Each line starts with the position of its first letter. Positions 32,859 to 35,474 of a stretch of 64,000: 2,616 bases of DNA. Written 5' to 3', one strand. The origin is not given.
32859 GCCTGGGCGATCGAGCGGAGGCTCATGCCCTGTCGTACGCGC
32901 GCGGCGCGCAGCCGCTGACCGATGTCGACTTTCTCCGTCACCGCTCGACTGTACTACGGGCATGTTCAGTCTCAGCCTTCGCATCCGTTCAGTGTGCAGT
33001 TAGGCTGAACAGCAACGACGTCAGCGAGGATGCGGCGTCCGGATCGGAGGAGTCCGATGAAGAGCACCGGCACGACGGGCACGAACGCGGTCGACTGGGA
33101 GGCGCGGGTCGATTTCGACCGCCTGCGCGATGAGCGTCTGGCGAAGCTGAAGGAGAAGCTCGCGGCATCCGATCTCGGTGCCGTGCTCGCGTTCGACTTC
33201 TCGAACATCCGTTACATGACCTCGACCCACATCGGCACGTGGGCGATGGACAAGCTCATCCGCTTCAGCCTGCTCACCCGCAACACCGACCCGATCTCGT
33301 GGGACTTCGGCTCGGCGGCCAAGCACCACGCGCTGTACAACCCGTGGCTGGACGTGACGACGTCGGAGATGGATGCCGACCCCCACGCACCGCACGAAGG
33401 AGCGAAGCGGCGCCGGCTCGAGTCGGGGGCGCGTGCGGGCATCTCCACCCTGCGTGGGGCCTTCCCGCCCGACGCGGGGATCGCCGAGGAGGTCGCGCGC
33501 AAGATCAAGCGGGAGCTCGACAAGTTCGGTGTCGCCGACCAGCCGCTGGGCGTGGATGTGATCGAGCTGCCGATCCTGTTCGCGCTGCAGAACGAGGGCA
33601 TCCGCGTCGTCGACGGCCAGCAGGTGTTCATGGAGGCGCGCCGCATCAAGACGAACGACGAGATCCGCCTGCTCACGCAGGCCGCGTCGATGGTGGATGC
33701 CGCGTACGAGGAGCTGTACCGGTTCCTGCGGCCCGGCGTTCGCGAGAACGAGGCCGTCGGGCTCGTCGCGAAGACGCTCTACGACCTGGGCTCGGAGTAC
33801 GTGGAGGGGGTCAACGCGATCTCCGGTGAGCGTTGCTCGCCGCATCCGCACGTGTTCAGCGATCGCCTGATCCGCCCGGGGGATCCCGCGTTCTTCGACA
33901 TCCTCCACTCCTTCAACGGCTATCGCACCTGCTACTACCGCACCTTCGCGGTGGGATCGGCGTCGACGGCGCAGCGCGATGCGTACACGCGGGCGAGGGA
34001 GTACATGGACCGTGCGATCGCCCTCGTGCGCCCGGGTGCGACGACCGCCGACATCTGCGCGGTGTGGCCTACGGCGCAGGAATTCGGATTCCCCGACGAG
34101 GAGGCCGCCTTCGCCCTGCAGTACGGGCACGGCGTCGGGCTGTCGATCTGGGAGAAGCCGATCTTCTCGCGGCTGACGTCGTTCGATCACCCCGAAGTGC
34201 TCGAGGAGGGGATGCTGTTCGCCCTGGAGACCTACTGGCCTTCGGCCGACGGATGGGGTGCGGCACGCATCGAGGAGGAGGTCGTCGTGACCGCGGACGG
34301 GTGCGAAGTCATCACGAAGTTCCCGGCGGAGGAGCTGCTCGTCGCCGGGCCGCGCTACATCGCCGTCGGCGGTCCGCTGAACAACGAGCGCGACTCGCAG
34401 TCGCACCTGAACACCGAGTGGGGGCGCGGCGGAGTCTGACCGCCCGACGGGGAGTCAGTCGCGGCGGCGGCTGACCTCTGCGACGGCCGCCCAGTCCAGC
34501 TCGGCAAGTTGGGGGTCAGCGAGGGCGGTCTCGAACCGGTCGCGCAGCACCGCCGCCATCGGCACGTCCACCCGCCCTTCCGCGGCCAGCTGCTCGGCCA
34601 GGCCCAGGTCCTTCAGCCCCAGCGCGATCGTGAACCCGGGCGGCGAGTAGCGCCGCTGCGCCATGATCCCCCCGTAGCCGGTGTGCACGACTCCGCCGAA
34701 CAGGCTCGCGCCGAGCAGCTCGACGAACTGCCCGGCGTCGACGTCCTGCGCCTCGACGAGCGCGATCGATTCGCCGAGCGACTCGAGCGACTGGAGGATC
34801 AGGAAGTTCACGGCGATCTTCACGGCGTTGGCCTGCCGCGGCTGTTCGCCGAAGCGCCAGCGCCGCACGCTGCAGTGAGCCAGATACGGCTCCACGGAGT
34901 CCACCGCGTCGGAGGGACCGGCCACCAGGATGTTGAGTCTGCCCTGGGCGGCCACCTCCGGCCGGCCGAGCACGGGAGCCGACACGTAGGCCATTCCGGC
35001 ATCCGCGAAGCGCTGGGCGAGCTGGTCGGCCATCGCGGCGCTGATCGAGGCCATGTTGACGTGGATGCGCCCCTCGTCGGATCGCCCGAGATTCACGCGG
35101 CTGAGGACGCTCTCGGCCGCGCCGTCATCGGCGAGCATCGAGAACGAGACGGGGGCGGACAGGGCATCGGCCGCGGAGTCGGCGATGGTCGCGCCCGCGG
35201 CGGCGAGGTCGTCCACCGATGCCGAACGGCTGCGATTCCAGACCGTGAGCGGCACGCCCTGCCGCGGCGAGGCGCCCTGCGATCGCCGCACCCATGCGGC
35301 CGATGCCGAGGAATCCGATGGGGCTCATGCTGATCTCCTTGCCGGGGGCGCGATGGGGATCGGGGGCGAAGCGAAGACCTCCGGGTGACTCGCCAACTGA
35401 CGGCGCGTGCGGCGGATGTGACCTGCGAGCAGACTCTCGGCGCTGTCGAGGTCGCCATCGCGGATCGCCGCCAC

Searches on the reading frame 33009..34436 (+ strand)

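Call 57: search_protein_families(library=pfam, proteins=[window:33009-34436:+], max_evalue=0.0001)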
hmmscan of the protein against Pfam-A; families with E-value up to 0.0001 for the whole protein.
window:33009-34436:+ (476 aa): 1 family
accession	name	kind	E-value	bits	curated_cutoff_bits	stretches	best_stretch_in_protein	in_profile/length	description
PF00557.29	Peptidase_M24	-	3e-39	135.4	23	1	221-429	2-208/208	Metallopeptidase family M24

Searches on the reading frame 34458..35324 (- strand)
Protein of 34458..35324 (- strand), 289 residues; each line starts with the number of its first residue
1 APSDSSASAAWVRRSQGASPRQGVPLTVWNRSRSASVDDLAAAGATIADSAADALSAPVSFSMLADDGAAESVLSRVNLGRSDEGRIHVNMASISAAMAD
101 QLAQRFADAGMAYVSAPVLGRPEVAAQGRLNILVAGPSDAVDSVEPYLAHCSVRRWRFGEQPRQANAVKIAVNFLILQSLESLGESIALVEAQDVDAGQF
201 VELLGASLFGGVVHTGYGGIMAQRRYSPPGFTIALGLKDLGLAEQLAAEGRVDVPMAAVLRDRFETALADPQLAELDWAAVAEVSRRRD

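Call 57: search_protein_families(library=pfam, proteins=[window:34458-35324:-], max_evalue=0.0001)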
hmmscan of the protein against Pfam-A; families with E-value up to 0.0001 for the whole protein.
window:34458-35324:- (289 aa): 2 families
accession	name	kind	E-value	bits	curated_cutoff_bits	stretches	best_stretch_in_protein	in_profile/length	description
PF03446.21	NAD_binding_2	-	2.7e-18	67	21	1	21-152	20-153/161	NAD binding domain of 6-phosphogluconate dehydrogenase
PF14833.11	NAD_binding_11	-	2.3e-14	54.2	30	1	165-283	3-120/122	NAD-binding of NADP-dependent 3-hydroxyisobutyrate dehydrogenase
